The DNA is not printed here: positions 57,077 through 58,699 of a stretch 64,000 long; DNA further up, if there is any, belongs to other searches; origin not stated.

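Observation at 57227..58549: Divergent IspH paralogue with substituted catalytic and substrate-contact residues, inside a prenylation gene cluster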

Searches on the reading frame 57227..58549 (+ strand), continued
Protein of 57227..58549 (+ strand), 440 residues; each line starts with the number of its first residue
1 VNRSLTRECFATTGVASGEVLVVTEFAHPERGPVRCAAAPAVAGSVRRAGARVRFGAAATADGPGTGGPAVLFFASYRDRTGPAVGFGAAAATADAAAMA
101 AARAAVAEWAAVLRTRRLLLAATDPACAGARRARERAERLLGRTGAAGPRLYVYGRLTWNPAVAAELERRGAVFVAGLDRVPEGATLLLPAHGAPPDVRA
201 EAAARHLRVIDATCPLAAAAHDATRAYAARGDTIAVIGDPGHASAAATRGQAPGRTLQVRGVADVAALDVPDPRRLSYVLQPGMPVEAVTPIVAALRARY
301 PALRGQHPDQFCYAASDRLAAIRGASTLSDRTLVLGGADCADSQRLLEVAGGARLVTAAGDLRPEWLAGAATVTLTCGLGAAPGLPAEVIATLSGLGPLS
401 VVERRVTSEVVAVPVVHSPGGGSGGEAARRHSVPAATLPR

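Call 59: list_cluster_members(proteins=[P0001, P0014, P0016, P0055, P0087, P0094, P0099, P0100, P0107, P0108])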
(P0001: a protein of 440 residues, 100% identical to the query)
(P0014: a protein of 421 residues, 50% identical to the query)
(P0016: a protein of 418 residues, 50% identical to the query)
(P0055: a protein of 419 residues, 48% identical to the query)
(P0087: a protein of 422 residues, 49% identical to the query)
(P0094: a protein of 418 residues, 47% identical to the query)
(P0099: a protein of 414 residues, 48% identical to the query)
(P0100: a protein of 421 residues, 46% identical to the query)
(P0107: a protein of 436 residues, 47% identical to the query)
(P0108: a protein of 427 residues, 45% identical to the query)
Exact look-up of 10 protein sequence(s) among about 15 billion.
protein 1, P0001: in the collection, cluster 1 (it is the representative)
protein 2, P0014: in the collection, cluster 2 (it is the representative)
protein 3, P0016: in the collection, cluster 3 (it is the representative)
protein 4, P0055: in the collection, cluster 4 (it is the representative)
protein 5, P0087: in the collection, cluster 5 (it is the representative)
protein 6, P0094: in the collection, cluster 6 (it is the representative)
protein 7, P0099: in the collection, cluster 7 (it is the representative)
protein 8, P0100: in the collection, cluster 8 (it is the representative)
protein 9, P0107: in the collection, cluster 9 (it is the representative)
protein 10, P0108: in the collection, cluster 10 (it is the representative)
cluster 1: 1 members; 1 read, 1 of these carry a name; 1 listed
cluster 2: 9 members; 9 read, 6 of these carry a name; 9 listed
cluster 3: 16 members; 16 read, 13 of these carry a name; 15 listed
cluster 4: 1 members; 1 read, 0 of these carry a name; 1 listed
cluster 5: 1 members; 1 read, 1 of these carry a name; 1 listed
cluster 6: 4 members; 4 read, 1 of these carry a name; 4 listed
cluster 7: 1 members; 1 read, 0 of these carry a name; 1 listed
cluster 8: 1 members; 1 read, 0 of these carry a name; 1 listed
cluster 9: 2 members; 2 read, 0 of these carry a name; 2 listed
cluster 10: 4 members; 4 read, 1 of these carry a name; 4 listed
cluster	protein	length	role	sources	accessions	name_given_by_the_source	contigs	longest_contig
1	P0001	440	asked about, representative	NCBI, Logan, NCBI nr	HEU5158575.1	MAG TPA: 4-hydroxy-3-methylbut-2-enyl diphosphate reductase [Streptosporangiaceae ... | 4-hydroxy-3-methylbut-2-enyl diphosphate reductase [Streptosporangiaceae bacterium]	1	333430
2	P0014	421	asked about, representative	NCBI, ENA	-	-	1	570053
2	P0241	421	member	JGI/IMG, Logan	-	4-hydroxy-3-methylbut-2-enyl diphosphate reductase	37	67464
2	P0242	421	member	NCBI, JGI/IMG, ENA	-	4-hydroxy-3-methylbut-2-en-1-yl diphosphate reductase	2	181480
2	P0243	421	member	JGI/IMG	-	4-hydroxy-3-methylbut-2-en-1-yl diphosphate reductase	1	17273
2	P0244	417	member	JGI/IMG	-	4-hydroxy-3-methylbut-2-enyl diphosphate reductase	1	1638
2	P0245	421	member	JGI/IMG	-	4-hydroxy-3-methylbut-2-en-1-yl diphosphate reductase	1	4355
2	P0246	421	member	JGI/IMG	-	4-hydroxy-3-methylbut-2-enyl diphosphate reductase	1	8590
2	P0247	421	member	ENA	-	-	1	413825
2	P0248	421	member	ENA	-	-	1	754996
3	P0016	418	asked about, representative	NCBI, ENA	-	-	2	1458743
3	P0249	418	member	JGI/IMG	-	4-hydroxy-3-methylbut-2-enyl diphosphate reductase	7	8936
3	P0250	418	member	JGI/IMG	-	4-hydroxy-3-methylbut-2-enyl diphosphate reductase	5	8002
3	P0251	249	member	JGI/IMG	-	4-hydroxy-3-methylbut-2-enyl diphosphate reductase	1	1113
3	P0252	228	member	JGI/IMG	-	4-hydroxy-3-methylbut-2-enyl diphosphate reductase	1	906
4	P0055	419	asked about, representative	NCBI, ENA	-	-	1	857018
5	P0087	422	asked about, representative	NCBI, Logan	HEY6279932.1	MAG TPA: 4-hydroxy-3-methylbut-2-enyl diphosphate reductase [Streptosporangiaceae ...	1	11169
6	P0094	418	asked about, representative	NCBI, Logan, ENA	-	-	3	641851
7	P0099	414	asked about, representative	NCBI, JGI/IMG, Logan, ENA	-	-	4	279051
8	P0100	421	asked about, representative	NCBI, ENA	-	-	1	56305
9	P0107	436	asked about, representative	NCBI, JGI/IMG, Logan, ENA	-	-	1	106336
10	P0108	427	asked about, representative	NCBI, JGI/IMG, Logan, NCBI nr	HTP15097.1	MAG TPA: 4-hydroxy-3-methylbut-2-enyl diphosphate reductase [Streptosporangiaceae ... | 4-hydroxy-3-methylbut-2-enyl diphosphate reductase [Streptosporangiaceae bacterium]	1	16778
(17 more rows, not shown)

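Call 60: list_cluster_members(proteins=[P0143, P0153, P0194, P0196, P0202, P0203, P0210, P0218, P0233, P0226])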
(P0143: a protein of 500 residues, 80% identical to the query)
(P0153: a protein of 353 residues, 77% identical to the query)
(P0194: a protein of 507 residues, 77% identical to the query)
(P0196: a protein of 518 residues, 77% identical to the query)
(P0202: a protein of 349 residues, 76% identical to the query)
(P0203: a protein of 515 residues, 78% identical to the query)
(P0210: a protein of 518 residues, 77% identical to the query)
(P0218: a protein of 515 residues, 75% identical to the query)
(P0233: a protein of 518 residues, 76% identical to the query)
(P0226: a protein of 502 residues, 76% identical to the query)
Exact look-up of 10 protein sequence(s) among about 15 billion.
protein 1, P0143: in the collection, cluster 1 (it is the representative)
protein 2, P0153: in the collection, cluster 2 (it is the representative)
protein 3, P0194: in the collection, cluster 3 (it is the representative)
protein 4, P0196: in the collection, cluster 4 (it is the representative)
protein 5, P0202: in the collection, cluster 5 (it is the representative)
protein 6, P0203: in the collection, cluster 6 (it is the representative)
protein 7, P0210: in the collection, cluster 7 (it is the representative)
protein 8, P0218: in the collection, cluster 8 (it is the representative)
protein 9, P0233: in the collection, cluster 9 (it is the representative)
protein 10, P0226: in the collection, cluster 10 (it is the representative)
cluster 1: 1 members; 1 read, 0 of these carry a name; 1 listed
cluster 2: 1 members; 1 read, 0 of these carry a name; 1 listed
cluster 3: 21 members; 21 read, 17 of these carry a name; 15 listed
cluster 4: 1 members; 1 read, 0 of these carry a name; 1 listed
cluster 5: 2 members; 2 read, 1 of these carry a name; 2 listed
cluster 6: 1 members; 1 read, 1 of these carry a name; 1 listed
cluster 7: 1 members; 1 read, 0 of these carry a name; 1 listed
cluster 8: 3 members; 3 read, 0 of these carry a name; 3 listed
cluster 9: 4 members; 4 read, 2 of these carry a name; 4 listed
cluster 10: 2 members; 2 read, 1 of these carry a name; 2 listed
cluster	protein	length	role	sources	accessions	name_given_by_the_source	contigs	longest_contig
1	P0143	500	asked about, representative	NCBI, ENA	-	-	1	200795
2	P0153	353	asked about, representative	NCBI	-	-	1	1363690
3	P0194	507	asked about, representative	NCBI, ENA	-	-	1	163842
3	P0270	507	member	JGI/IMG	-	4-hydroxy-3-methylbut-2-enyl diphosphate reductase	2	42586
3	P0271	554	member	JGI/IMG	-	4-hydroxy-3-methylbut-2-en-1-yl diphosphate reductase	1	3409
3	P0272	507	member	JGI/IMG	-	4-hydroxy-3-methylbut-2-enyl diphosphate reductase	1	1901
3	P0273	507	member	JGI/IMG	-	4-hydroxy-3-methylbut-2-en-1-yl diphosphate reductase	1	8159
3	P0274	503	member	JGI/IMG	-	4-hydroxy-3-methylbut-2-enyl diphosphate reductase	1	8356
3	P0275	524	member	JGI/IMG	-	4-hydroxy-3-methylbut-2-enyl diphosphate reductase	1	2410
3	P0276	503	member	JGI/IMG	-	4-hydroxy-3-methylbut-2-en-1-yl diphosphate reductase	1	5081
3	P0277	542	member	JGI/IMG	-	4-hydroxy-3-methylbut-2-en-1-yl diphosphate reductase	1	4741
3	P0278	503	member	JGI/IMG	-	4-hydroxy-3-methylbut-2-enyl diphosphate reductase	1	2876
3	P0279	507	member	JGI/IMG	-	4-hydroxy-3-methylbut-2-en-1-yl diphosphate reductase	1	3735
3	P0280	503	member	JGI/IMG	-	4-hydroxy-3-methylbut-2-enyl diphosphate reductase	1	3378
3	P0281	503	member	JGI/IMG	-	4-hydroxy-3-methylbut-2-enyl diphosphate reductase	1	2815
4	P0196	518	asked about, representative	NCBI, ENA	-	-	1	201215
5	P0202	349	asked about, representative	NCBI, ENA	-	-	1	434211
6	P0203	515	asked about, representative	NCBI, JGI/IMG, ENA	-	4-hydroxy-3-methylbut-2-enyl diphosphate reductase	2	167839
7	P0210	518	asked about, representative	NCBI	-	-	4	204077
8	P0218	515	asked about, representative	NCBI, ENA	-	-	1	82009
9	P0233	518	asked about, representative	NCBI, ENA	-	-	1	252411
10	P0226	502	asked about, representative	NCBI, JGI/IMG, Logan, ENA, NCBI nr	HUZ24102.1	MAG TPA: 4-hydroxy-3-methylbut-2-enyl diphosphate reductase [Streptosporangiaceae ... | 4-hydroxy-3-methylbut-2-enyl diphosphate reductase [Streptosporangiaceae bacterium]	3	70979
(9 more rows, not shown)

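Call 62: find_encoding_contigs(protein=P0013, flank=6000, max_places=2)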
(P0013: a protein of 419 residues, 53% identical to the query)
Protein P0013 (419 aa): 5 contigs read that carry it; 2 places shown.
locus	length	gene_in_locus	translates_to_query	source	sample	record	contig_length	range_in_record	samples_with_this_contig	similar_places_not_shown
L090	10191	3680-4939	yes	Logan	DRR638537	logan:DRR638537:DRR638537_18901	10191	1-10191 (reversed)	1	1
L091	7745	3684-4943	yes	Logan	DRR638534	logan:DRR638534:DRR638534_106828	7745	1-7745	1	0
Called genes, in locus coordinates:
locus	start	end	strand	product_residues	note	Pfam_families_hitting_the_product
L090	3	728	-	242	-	?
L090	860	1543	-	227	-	PF00440:TetR_N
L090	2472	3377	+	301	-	PF00296:Bac_luciferase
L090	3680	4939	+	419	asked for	PF02401:LYTB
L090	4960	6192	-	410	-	PF07690:MFS_1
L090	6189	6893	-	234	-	PF00392:GntR, PF07729:FCD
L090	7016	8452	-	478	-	PF07690:MFS_1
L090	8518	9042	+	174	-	PF12802:MarR_2, PF01047:MarR, PF13463:HTH_27 (weak)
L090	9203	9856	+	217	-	PF02426:MIase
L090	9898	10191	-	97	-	?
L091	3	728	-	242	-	?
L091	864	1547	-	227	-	PF00440:TetR_N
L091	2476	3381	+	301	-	PF00296:Bac_luciferase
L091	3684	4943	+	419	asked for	PF02401:LYTB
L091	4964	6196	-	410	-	PF07690:MFS_1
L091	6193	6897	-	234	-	PF00392:GntR, PF07729:FCD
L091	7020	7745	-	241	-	?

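Call 63: find_encoding_contigs(protein=P0012, flank=6000, max_places=2)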
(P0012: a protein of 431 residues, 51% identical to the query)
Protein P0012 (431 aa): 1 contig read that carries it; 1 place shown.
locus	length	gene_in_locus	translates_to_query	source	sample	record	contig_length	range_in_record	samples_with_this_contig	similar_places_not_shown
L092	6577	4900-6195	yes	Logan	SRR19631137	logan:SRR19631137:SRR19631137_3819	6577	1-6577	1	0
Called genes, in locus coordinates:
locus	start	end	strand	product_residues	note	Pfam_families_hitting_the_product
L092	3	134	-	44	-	?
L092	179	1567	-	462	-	PF18604:PreAtp-grasp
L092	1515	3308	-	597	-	PF00668:Condensation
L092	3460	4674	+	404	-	PF01494:FAD_binding_3, PF03486:HI0933_like (faint), PF07992:Pyr_redox_2 (weak), PF01266:DAO (weak), PF12831:FAD_oxidored (weak)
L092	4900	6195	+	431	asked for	PF02401:LYTB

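Call 64: find_encoding_contigs(protein=P0024, flank=8000, max_places=2)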
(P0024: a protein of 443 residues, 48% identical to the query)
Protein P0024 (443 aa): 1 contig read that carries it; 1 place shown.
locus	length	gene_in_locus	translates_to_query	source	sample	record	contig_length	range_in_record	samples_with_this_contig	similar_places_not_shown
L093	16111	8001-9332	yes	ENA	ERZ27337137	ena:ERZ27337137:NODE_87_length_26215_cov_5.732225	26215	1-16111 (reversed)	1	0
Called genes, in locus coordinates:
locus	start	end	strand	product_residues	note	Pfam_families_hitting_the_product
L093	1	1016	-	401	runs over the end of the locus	PF19086:Terpene_syn_C_2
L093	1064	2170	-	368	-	PF04551:GcpE, PF26540:GcpE_C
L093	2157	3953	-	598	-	PF00456:Transketolase_N (weak), PF13292:DXP_synthase_N, PF02775:TPP_enzyme_C (faint), PF13292:DXP_synthase_N, PF02779:Transket_pyr, PF02780:Transketolase_C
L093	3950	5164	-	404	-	PF02401:LYTB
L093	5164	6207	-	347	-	PF00348:polyprenyl_synt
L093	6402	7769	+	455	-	PF27520:SP15_N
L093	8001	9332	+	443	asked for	PF02401:LYTB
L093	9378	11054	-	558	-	PF00501:AMP-binding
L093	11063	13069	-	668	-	PF02771:Acyl-CoA_dh_N, PF02770:Acyl-CoA_dh_M, PF00441:Acyl-CoA_dh_1, PF08028:Acyl-CoA_dh_2, PF08100:Dimerisation (faint)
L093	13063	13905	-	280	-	-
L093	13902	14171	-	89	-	PF02597:ThiS (weak)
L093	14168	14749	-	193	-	-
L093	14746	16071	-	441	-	PF00083:Sugar_tr, PF07690:MFS_1, PF00083:Sugar_tr (weak), PF07690:MFS_1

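Call 65: find_encoding_contigs(protein=P0005, flank=6000, max_places=2)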
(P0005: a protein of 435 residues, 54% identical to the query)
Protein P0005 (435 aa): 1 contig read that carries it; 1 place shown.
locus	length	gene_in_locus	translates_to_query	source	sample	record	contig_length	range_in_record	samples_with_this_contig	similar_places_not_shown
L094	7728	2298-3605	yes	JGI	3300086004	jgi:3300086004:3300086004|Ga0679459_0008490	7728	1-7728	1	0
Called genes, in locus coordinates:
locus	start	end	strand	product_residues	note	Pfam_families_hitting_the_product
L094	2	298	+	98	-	?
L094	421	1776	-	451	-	PF27520:SP15_N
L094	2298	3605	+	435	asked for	PF02401:LYTB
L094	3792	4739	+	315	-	PF24096:DUF7379 (faint), PF00561:Abhydrolase_1, PF01674:Lipase_2, PF02089:Palm_thioest (weak)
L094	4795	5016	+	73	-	-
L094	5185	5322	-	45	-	-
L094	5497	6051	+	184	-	PF01872:RibD_C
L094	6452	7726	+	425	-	?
